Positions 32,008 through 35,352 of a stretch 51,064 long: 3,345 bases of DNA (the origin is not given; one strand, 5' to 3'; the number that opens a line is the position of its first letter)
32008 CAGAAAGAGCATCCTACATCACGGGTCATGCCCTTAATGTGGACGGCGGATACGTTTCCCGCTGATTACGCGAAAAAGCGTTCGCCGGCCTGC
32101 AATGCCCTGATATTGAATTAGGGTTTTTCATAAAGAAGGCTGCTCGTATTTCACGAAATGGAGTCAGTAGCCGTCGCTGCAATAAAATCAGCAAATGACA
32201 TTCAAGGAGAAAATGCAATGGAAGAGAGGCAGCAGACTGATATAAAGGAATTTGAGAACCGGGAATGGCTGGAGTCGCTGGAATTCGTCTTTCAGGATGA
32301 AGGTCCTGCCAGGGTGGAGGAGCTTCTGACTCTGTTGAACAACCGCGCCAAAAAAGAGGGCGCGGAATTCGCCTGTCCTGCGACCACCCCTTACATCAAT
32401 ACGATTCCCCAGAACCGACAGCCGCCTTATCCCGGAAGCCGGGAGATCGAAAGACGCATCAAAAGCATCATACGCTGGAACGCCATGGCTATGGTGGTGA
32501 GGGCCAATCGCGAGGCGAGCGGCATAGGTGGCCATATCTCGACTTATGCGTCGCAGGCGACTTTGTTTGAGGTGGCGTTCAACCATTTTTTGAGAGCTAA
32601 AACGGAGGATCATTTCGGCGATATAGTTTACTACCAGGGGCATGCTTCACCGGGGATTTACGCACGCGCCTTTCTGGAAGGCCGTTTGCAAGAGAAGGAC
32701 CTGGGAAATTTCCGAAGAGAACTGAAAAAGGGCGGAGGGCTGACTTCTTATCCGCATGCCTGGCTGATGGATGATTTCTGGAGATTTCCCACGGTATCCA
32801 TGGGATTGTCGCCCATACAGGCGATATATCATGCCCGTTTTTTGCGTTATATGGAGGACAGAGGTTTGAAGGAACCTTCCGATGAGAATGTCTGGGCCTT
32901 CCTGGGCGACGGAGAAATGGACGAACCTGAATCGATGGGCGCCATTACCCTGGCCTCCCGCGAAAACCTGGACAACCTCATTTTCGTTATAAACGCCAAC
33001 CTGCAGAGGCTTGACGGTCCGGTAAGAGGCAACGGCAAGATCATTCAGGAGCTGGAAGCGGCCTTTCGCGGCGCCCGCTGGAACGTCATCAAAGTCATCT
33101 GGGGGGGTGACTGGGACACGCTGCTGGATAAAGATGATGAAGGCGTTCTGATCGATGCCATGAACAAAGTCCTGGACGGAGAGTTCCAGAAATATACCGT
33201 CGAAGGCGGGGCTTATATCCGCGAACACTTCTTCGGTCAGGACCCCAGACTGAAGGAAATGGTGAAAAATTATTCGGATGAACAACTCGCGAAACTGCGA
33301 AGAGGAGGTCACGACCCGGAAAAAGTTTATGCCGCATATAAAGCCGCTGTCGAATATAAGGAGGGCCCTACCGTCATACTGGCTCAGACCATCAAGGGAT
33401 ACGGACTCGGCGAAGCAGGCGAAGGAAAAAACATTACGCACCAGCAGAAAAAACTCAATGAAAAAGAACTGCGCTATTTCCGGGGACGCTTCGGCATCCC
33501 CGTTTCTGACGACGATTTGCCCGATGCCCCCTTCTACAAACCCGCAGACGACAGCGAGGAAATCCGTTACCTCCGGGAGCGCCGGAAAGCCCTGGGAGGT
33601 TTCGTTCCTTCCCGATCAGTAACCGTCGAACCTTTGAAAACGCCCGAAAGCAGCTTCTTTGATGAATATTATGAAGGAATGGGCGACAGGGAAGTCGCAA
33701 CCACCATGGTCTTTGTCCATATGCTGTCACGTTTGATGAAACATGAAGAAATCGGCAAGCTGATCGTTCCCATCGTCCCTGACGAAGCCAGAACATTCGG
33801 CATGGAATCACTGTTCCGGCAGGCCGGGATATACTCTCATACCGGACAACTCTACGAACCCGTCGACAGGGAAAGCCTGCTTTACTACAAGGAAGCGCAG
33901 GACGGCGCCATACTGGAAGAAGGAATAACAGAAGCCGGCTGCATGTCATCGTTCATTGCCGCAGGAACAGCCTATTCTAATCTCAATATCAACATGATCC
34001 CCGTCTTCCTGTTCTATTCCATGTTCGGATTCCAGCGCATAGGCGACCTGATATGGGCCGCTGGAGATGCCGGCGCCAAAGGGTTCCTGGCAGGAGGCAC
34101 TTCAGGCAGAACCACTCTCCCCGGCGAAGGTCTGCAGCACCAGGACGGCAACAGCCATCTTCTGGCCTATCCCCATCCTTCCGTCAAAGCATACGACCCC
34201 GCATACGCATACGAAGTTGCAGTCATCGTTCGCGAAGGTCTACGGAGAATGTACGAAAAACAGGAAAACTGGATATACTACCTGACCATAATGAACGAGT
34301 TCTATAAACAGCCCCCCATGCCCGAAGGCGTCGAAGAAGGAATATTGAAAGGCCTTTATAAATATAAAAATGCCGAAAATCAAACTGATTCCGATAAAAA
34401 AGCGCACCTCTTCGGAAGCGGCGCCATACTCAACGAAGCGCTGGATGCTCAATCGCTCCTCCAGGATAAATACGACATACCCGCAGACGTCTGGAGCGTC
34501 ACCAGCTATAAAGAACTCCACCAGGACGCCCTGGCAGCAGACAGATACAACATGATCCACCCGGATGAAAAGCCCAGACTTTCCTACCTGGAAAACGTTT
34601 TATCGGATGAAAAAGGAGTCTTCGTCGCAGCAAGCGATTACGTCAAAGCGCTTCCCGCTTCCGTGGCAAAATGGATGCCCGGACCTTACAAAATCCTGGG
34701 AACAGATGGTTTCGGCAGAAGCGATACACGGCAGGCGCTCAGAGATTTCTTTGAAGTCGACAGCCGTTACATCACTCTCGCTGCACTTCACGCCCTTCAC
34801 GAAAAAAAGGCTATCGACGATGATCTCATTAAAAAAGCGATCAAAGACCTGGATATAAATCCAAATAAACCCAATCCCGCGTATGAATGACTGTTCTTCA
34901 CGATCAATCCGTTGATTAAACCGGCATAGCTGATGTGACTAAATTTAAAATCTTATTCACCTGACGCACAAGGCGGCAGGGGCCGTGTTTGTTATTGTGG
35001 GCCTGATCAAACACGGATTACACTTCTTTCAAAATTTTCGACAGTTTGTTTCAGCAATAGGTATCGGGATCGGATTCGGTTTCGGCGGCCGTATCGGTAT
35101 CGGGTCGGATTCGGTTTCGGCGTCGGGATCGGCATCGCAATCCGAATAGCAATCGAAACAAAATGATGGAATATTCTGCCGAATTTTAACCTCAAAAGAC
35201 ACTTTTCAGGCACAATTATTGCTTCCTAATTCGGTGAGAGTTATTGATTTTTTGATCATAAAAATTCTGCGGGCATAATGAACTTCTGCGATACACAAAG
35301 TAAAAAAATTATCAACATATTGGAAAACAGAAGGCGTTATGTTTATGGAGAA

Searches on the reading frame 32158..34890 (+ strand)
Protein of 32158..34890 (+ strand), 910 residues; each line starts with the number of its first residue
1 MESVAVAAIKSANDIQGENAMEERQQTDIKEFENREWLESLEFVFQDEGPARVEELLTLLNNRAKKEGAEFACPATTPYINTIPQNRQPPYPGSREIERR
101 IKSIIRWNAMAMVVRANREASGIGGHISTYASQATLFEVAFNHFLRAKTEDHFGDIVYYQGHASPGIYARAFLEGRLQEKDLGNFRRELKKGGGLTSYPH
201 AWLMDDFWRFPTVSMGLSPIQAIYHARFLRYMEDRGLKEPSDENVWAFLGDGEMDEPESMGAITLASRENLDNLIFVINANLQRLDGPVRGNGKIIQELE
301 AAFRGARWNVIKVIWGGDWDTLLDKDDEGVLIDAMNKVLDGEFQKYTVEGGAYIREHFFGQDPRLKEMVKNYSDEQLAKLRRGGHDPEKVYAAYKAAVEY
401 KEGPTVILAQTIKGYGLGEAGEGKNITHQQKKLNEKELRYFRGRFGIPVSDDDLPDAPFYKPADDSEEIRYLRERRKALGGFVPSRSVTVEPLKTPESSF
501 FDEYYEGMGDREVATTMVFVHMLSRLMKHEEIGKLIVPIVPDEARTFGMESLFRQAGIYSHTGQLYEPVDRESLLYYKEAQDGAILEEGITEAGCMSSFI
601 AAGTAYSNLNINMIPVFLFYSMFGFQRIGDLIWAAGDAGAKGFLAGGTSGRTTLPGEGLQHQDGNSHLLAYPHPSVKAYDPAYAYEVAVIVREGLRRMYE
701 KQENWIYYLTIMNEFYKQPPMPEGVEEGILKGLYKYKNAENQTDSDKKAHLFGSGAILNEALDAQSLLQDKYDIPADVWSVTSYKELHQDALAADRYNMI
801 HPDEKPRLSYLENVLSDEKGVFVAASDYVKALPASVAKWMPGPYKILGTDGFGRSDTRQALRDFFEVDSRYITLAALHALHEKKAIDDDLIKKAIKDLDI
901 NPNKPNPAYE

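Call 12: search_protein_families(library=pfam, proteins=[window:32158-34890:+])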
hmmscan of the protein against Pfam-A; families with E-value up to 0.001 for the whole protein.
window:32158-34890:+ (910 aa): 3 families
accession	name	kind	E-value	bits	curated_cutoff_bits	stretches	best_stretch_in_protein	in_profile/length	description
PF17831.6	PDH_E1_M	-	2e-91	305.8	23.2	1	506-719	16-229/229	Pyruvate dehydrogenase E1 component middle domain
PF22613.1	Transketolase_C_1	-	1.6e-19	70.6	27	1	732-868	1-113/113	Transketolase-like TK C-terminal domain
PF00456.26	Transketolase_N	-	1e-14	54.7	22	1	100-319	4-219/334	Transketolase, thiamine diphosphate binding domain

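Call 16: find_related_loci(query=window:32158-34890:+, collection=genome_contigs, flank=10000)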
Query window:32158-34890:+ (910 aa) in genome_contigs; peptide patterns used: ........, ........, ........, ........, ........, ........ (x = any residue, [..] = any of these).
600 stretches matched a pattern (row limit reached: there are more); 600 encode a relative of the query (tblastn E <= 1e-3); the best 80 are kept; 80 distinct loci.
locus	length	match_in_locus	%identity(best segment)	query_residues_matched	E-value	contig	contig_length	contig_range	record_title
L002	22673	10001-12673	69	15-909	0e+0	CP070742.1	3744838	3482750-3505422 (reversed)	MAG: Candidatus Zixiibacteriota bacterium isolate bin38 chromosome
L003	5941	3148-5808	69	21-908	0e+0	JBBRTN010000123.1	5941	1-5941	MAG: Ignavibacteria bacterium isolate La2_metabat2.229 La2_metabat2.229_K_3673241L5941_cov_16.4110, whole genome shotgun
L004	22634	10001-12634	68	26-907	0e+0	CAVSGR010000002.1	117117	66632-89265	MAG: uncultured Ignavibacteria bacterium isolate MFD05684.bin.1.87 genome assembly, contig: contig_112441, whole genome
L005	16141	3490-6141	67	23-907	0e+0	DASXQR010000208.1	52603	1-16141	MAG TPA_asm: Acidobacteriota bacterium isolate SMAG_U4618 k141_3035167, whole genome shotgun sequence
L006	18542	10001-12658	68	16-907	0e+0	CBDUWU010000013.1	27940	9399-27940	MAG TPA_asm: uncultured bacterium isolate SRR22302368_binner13_Refined_37 genome assembly, contig: ERZ25747235.428, whol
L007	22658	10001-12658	67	23-907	0e+0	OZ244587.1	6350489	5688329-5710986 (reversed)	MAG: Candidatus Poribacteria bacterium isolate 01ec1ce0-d2a5-493a-a37f-f7455bcb6da2 genome assembly, chromosome: 1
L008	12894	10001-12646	64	22-907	0e+0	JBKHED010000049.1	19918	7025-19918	MAG: Spirochaetaceae bacterium isolate D1M04_9 NODE_997_length_19918_cov_11.730051, whole genome shotgun sequence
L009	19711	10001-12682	65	13-907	0e+0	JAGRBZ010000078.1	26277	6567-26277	MAG: Anaerolineae bacterium isolate HKST-UBA12 NODE_78_length_26277_cov_10.800344, whole genome shotgun sequence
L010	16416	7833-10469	68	28-907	0e+0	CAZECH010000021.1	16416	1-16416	MAG TPA_asm: uncultured Ignavibacteriaceae bacterium isolate binchicken_co234_307 genome assembly, contig: NODE_2065_len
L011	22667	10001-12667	65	23-907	0e+0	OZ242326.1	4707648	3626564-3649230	MAG: Candidatus Poribacteria bacterium isolate 51771988-02c0-4c83-b383-74e9f226940d genome assembly, chromosome: 1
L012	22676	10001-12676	65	19-910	0e+0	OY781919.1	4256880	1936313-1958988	MAG: Geopsychrobacteraceae bacterium isolate 4e1a5015-ed3f-4373-8408-0037d4527bea genome assembly, chromosome: 1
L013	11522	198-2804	67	40-907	0e+0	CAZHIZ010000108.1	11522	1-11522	MAG TPA_asm: uncultured Caldithrix sp. isolate SRP163575_co3_317 genome assembly, contig: NODE_6160_length_11522_cov_8.0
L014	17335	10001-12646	67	25-907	0e+0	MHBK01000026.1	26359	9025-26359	MAG: Lentisphaerae bacterium GWF2_57_35 gwf2_scaffold_2252, whole genome shotgun sequence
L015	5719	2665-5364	64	6-908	0e+0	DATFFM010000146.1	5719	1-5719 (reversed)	MAG TPA_asm: Vicinamibacterales bacterium isolate SMAG_U8636 k141_2121520, whole genome shotgun sequence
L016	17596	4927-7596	65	21-908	0e+0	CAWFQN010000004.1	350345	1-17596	MAG: uncultured Acidobacteriota bacterium isolate MFD05705.bin.1.7 genome assembly, contig: contig_20996, whole genome s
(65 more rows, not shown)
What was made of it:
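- Closest known: Cyanobacterial STRR. Different: The best PDH E1 relatives are Zixibacteria and Ignavibacteria at 69% (call 16).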

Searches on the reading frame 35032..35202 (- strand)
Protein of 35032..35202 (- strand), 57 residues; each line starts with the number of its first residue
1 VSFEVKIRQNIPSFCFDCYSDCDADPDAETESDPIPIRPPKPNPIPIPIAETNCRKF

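Call 26: find_homologous_proteins(query=A2, max_evalue=10)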
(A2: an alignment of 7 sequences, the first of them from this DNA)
Query A2 (7 sequences) (57 aa, profile of the alignment): 6 proteins with E <= 10 among 825 candidates.
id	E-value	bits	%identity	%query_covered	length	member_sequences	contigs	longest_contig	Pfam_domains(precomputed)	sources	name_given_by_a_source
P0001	2.5e-11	61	68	44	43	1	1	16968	-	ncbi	-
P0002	9.3e-11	59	65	35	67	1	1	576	-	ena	-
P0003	1.5e-10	59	69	46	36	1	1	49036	-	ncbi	-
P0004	2.8e-9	55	61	32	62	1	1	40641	-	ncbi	-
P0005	7.0e-6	44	57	25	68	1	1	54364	-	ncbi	-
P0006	6.5e-5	41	55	54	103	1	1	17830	-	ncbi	-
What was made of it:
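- No Pfam family is recorded for any of the ORFs (call 26).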

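Call 28: find_encoding_contigs(protein=P0003, flank=10000, max_places=10)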
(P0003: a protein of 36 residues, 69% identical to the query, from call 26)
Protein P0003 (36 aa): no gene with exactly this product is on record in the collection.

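Call 29: find_encoding_contigs(protein=P0001, flank=10000, max_places=10)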
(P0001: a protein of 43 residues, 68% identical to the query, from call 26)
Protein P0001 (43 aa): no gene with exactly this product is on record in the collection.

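Call 30: find_encoding_contigs(protein=P0004, flank=10000, max_places=10)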
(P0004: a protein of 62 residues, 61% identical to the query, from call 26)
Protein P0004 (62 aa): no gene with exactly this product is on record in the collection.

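Call 31: list_cluster_members(proteins=[P0001, P0002, P0003, P0004, P0005, P0006])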
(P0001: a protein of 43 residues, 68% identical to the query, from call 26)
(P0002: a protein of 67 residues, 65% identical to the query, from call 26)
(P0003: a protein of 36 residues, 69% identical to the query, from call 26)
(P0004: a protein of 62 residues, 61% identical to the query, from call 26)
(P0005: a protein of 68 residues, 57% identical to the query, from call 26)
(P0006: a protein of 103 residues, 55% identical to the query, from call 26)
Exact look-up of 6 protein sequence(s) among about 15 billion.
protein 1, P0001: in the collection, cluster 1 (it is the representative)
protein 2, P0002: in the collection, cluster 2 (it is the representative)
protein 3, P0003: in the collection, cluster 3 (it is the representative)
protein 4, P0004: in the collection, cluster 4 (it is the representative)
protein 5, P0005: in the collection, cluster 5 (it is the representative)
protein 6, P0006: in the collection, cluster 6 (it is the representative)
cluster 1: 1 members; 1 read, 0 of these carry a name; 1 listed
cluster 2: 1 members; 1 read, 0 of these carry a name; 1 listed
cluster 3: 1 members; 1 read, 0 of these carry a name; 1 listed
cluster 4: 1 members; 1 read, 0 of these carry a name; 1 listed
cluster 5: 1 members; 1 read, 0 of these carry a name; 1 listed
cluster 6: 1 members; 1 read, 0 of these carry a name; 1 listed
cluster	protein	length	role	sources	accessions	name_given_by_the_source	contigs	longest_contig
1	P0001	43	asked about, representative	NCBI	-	-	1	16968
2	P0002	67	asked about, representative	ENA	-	-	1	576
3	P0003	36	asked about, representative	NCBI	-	-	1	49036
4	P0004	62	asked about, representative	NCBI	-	-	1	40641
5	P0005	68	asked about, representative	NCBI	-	-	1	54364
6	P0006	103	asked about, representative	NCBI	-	-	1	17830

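Call 32: find_encoding_contigs(protein=P0006, flank=10000, max_places=10)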
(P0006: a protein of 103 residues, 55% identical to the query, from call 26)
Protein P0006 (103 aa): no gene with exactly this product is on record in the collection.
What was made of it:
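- Tried and rejected: Contig look-ups for four NCBI ORF artefacts failed (calls 28-30, 32).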

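Call 47: find_encoding_contigs(protein=P0002, flank=10000)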
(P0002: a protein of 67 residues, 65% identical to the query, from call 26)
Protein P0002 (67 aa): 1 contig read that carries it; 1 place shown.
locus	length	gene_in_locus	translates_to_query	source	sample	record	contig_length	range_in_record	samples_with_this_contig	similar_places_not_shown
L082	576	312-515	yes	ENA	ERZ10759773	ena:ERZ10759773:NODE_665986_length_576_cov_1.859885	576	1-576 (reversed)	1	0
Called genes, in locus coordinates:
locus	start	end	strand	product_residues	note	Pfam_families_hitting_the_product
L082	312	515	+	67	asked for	-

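Call 77: search_protein_representatives(alignment_id=A5)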
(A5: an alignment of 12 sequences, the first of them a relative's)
Query: 12 sequences, 79 profile positions. Proteins with E-value up to 0.001 (for the whole library): 17; up to 1e-10: 8; up to 1e-30: 0. The best 17 are listed.
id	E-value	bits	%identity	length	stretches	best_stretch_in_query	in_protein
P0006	2.7e-26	107.2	-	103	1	3-79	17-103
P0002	5.1e-23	96.7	-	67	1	4-68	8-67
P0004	1.7e-19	85.4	-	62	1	3-52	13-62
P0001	5.1e-17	77.5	-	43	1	10-51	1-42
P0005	2.0e-14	69.2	-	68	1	4-67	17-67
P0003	1.9e-13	66.1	-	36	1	13-52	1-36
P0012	2.7e-12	62.4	-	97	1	10-49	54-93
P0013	3.6e-12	62.0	-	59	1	8-47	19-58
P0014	6.7e-08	48.3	-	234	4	8-37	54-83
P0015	1.6e-07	47.1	-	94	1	12-43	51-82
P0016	3.0e-06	43.0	-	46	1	12-49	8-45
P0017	3.2e-05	39.7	-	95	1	7-72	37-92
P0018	2.3e-04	37.0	-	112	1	25-77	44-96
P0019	5.4e-04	35.8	-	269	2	36-59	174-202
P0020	6.1e-04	35.6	-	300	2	15-58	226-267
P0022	9.6e-04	35.0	-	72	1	13-32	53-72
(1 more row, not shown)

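Call 79: list_cluster_members(proteins=[P0012, P0013, P0015, P0016, P0017, P0022])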
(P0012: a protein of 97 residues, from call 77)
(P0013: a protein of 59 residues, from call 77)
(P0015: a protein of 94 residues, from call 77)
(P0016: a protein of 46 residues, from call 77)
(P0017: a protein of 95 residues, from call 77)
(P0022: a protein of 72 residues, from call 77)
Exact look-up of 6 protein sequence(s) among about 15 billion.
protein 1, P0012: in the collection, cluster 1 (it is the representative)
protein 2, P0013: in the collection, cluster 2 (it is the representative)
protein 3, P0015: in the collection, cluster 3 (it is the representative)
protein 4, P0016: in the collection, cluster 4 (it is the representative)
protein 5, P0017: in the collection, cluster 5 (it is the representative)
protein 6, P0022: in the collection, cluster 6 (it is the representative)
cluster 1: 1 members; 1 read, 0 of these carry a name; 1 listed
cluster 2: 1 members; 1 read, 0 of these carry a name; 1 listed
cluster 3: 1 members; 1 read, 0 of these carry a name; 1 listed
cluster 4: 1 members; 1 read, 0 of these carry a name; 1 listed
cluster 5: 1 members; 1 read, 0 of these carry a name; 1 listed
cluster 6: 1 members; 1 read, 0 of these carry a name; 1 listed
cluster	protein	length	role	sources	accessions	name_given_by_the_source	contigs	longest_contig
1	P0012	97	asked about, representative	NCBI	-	-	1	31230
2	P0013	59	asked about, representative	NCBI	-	-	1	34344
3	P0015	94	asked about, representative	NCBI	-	-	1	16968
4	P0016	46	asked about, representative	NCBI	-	-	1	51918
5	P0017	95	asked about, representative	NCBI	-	-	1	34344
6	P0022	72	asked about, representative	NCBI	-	-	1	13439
